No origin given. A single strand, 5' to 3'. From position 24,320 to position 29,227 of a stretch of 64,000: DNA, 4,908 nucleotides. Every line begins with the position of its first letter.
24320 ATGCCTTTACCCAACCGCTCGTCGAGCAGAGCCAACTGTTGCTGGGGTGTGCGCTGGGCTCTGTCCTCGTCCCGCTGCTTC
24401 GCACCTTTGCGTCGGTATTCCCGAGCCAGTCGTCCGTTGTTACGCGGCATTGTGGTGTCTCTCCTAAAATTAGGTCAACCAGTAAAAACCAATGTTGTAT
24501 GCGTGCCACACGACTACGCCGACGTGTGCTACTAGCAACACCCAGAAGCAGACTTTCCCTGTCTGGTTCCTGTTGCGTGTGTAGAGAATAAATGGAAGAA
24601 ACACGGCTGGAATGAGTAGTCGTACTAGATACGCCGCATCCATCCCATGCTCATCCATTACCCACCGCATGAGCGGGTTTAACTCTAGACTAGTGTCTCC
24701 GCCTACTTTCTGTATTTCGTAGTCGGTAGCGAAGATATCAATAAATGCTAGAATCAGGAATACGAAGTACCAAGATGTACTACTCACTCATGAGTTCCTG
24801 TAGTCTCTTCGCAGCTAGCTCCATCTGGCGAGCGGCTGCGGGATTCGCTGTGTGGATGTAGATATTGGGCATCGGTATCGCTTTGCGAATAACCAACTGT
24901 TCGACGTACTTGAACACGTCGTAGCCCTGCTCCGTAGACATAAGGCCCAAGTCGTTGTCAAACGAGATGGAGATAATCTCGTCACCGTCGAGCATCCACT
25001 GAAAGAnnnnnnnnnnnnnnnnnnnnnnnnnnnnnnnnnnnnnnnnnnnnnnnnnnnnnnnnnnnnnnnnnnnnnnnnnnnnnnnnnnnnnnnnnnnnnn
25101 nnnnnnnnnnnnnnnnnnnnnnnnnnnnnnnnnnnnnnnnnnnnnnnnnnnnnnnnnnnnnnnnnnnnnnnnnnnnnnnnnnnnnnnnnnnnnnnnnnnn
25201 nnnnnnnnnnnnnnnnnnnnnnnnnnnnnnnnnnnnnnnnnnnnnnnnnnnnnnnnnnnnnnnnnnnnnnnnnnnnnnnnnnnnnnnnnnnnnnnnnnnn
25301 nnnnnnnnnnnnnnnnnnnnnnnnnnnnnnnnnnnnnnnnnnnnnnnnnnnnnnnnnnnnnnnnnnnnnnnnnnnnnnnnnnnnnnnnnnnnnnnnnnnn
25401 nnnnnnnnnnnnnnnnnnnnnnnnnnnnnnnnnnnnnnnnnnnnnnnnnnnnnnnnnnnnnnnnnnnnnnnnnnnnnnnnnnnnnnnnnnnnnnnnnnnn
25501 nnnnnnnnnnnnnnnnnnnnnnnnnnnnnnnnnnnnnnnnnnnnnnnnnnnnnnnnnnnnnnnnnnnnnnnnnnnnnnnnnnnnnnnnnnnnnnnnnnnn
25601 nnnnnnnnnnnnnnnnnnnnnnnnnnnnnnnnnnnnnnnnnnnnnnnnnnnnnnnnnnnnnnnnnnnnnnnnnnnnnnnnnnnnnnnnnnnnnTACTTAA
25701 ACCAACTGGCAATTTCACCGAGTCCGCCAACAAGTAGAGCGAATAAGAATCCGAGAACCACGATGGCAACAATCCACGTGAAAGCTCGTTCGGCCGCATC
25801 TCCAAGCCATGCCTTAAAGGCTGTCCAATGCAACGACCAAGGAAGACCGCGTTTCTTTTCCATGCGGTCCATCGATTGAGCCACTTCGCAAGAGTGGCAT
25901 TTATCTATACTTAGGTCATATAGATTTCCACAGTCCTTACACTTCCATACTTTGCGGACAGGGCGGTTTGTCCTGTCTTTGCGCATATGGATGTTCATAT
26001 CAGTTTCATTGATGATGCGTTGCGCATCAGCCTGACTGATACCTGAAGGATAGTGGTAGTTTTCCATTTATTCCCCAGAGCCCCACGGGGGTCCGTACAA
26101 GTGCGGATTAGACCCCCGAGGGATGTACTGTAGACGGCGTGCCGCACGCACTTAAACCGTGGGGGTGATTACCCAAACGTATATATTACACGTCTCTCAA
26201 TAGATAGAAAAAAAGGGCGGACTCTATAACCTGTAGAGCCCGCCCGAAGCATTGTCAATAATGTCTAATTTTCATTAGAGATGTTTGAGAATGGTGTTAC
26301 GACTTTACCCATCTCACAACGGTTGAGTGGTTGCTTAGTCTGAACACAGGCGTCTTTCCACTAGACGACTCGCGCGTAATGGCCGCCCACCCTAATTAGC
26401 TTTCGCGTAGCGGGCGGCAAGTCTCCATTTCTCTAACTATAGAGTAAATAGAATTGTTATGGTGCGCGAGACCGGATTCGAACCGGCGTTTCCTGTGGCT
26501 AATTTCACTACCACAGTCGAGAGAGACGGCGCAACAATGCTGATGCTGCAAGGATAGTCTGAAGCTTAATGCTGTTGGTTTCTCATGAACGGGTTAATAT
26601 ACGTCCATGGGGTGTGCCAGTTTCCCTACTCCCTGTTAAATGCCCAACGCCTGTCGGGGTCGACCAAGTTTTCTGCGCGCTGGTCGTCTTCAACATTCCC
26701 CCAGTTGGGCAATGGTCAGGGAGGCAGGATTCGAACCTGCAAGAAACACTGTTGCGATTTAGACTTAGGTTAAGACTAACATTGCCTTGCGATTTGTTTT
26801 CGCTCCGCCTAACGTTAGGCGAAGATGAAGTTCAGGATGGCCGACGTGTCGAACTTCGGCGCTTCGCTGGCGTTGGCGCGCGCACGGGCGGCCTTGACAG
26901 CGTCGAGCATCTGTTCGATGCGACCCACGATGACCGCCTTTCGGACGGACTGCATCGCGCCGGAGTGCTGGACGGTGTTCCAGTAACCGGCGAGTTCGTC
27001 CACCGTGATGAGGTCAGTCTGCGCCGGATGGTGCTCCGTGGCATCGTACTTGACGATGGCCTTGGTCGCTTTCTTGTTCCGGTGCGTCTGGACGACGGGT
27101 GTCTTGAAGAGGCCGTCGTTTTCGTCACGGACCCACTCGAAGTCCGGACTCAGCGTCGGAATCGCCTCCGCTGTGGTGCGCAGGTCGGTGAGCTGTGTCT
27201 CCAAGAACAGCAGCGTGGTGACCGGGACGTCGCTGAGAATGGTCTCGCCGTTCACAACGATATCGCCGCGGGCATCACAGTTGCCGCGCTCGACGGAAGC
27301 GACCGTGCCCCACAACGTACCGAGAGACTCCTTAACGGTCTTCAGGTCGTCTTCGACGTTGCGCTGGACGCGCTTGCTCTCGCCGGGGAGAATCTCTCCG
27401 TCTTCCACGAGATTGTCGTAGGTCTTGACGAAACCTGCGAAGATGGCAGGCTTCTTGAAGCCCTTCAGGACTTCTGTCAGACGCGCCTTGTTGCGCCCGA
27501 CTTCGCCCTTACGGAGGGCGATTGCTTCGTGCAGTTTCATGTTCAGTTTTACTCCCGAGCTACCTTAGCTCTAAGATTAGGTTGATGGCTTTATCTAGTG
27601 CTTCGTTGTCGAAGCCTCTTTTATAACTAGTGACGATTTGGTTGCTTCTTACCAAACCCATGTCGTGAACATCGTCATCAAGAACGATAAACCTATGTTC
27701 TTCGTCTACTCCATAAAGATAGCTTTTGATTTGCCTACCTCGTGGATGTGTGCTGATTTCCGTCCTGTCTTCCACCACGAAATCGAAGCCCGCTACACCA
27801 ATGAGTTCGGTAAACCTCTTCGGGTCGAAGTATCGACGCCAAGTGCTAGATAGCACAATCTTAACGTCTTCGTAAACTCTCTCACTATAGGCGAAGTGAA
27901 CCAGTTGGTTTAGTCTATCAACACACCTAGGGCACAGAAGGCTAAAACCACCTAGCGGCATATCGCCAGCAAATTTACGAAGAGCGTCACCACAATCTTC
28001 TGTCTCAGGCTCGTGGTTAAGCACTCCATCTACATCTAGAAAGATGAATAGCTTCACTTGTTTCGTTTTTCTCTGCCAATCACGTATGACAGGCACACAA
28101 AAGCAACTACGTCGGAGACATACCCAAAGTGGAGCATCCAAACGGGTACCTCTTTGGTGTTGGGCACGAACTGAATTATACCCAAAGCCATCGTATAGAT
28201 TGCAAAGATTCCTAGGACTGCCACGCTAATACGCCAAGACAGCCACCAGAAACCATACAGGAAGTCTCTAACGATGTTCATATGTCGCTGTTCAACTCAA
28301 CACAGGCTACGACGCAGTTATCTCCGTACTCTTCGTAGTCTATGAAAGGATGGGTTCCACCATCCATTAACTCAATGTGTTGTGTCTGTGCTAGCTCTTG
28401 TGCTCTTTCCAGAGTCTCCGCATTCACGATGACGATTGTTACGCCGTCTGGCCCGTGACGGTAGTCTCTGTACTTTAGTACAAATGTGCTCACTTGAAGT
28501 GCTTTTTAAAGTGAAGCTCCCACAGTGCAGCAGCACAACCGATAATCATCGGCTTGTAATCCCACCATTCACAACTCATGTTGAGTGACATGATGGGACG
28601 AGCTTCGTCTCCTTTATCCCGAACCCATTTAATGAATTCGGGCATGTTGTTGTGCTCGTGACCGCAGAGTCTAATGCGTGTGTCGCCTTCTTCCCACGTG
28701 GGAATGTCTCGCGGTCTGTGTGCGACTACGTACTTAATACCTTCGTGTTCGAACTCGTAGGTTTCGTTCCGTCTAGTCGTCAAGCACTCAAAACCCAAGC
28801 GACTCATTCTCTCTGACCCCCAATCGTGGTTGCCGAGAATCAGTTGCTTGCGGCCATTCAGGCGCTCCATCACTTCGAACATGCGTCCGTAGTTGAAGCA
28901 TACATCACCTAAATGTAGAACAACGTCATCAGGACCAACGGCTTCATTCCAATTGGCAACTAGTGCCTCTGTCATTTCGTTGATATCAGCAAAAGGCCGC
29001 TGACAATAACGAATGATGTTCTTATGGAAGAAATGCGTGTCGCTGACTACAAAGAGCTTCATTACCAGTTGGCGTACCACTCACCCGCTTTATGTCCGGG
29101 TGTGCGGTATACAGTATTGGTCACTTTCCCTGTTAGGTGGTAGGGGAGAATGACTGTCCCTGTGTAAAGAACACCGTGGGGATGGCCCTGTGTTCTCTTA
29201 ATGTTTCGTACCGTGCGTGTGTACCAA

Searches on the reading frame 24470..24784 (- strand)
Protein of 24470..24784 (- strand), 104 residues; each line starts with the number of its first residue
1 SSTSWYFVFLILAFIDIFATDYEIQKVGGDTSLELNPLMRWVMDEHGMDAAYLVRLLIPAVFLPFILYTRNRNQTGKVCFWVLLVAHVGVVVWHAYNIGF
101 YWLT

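Call 75: search_protein_families(library=pfam, proteins=[window:24470-24784:-], max_evalue=0.001)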
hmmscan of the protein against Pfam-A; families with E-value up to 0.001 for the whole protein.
window:24470-24784:- (104 aa): 1 family
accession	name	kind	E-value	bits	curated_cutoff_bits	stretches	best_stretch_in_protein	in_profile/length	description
PF18902.5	DUF5658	-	1.3e-12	48.7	25.2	1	10-94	1-81/82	Domain of unknown function (DUF5658)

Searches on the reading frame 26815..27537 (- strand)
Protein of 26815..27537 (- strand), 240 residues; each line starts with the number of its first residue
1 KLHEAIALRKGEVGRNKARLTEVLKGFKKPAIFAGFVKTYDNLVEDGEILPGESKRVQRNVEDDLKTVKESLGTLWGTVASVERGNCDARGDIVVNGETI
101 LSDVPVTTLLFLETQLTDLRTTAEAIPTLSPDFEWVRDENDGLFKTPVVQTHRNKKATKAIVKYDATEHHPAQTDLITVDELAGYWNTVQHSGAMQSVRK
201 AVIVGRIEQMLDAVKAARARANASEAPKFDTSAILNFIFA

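Call 41: search_protein_families(library=pfam, proteins=[window:26815-27537:-], max_evalue=0.001)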
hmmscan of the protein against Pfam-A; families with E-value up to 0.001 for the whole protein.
window:26815-27537:- (240 aa): 1 family
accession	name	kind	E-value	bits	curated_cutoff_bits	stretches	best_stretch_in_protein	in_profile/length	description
PF25283.1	DUF7873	-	8.3e-75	252.1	27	1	1-239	3-242/244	Family of unknown function (DUF7873)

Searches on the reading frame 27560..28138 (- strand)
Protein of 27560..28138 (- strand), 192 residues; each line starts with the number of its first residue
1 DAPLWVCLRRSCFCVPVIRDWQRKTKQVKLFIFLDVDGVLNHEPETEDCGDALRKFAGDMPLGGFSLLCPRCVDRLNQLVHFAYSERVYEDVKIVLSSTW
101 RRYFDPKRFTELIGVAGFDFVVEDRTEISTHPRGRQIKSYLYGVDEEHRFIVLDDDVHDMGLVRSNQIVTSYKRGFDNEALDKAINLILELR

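Call 41: search_protein_families(library=pfam, proteins=[window:27560-28138:-], max_evalue=0.001)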
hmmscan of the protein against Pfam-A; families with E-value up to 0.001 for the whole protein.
window:27560-28138:- (192 aa): 1 family
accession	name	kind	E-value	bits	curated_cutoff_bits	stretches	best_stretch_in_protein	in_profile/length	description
PF18143.6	HAD_SAK_2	-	8.8e-20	71.9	27.5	1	32-179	2-137/139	HAD domain in Swiss Army Knife RNA repair proteins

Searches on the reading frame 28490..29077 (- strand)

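Call 41: search_protein_families(library=pfam, proteins=[window:28490-29077:-], max_evalue=0.001)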
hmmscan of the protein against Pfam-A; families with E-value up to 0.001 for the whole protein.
window:28490-29077:- (195 aa): 2 families
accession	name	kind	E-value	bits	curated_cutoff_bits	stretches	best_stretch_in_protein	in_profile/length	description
PF00149.33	Metallophos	-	1.8e-08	35.5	21.5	1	6-125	1-117/191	Calcineurin-like phosphoesterase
PF12850.12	Metallophos_2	-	7.3e-08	33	27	1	6-143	1-118/154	Calcineurin-like phosphoesterase superfamily domain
